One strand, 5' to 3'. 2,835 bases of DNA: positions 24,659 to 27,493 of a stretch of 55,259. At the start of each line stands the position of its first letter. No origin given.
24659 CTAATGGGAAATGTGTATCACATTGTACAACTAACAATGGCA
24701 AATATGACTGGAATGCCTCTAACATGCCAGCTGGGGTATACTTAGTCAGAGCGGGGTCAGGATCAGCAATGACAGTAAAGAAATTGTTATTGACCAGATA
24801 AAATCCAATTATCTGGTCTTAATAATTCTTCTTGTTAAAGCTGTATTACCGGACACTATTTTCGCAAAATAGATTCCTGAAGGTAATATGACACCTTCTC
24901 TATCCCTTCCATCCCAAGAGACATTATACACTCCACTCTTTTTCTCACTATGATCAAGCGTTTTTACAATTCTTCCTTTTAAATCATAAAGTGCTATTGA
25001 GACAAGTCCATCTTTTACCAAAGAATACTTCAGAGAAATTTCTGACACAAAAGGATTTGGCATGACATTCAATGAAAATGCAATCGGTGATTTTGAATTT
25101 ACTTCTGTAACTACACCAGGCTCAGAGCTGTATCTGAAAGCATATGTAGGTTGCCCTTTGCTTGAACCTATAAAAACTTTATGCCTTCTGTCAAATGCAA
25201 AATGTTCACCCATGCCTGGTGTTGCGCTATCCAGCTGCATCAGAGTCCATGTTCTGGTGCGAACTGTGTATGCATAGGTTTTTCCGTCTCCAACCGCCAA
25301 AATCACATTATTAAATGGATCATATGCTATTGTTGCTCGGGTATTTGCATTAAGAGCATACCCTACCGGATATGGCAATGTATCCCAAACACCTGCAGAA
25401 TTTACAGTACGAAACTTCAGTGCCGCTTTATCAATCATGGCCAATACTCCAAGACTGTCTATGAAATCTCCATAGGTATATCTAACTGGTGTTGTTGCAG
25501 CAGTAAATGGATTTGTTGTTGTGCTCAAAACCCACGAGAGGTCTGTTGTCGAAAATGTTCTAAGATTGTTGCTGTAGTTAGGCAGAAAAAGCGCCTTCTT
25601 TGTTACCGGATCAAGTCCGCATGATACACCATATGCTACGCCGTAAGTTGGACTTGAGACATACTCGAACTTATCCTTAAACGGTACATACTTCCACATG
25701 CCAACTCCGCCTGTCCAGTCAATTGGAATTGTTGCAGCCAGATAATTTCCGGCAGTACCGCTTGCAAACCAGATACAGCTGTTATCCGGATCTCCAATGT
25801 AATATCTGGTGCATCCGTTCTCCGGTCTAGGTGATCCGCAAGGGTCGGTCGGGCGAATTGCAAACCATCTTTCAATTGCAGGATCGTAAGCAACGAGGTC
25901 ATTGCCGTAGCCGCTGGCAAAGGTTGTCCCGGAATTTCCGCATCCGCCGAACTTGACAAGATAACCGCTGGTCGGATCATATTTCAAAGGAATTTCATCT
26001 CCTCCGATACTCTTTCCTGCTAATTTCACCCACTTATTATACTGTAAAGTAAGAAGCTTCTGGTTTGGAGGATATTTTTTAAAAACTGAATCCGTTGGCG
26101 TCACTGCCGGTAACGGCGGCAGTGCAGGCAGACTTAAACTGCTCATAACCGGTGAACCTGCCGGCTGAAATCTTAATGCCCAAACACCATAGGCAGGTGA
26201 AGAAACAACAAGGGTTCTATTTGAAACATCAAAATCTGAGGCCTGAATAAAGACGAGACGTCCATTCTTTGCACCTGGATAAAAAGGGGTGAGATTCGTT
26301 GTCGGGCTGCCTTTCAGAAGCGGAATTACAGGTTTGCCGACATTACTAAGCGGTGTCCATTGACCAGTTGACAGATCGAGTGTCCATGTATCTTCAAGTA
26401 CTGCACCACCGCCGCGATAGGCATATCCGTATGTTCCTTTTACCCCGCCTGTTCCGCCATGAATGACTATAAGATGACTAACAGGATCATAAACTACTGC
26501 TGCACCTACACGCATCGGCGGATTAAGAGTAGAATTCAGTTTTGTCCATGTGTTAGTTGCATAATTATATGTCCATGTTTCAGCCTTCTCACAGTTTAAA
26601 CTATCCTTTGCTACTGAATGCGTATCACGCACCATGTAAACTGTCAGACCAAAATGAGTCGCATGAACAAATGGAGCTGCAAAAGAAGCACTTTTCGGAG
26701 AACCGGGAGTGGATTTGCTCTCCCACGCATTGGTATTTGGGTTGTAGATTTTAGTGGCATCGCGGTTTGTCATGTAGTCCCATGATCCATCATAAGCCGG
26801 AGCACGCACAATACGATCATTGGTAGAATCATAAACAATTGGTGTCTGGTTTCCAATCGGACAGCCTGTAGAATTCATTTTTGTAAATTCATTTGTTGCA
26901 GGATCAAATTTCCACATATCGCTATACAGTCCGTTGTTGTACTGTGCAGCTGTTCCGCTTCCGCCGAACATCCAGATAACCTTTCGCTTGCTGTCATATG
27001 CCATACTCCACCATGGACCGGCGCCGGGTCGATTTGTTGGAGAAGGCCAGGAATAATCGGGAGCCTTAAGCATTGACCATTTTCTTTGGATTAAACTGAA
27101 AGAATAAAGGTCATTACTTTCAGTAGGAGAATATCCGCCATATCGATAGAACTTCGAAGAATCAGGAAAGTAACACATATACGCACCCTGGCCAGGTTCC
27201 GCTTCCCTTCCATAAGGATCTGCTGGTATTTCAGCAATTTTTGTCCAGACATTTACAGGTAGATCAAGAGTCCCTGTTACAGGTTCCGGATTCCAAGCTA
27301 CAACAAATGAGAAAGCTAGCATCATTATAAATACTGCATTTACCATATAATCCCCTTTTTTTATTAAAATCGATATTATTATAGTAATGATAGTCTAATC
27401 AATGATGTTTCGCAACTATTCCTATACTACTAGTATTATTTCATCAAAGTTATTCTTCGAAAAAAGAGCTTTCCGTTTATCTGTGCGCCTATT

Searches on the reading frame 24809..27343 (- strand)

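Call 58: search_protein_families(library=pfam, proteins=[window:24809-27343:-], max_evalue=0.00001)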
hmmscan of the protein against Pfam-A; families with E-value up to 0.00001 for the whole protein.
window:24809-27343:- (844 aa): 8 families
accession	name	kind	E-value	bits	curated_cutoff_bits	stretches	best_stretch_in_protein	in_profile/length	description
PF24681.1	Kelch_KLHDC2_KLHL20_DRC7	-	4.2e-23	82.2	50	2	41-221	41-205/221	KLHDC2/KLHL20/DRC7 Kelch-repeats domain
PF13418.12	Kelch_4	-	6.4e-17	61.7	21.6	0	121-158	13-45/49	Galactose oxidase, central domain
PF24981.1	Beta-prop_ATRN-LZTR1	-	6.7e-17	62.1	50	1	65-297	1-219/289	Attractin/LZTR1 beta-propeller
PF13415.12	Kelch_3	-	5.4e-11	42.8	22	0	292-336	4-37/48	Galactose oxidase, central domain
PF13860.13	FlgD_ig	-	1.5e-08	34.9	27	1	781-831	25-75/79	FlgD Ig-like domain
PF24996.1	NANM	-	1.1e-06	28.2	45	0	98-166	42-108/350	N-acetylneuraminate epimerase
PF18962.6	Por_Secre_tail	-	3.3e-06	27.7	27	0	761-841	2-74/75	Secretion system C-terminal sorting domain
PF07646.21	Kelch_2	-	4.3e-06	26.9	21.3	0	123-158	14-46/48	Kelch motif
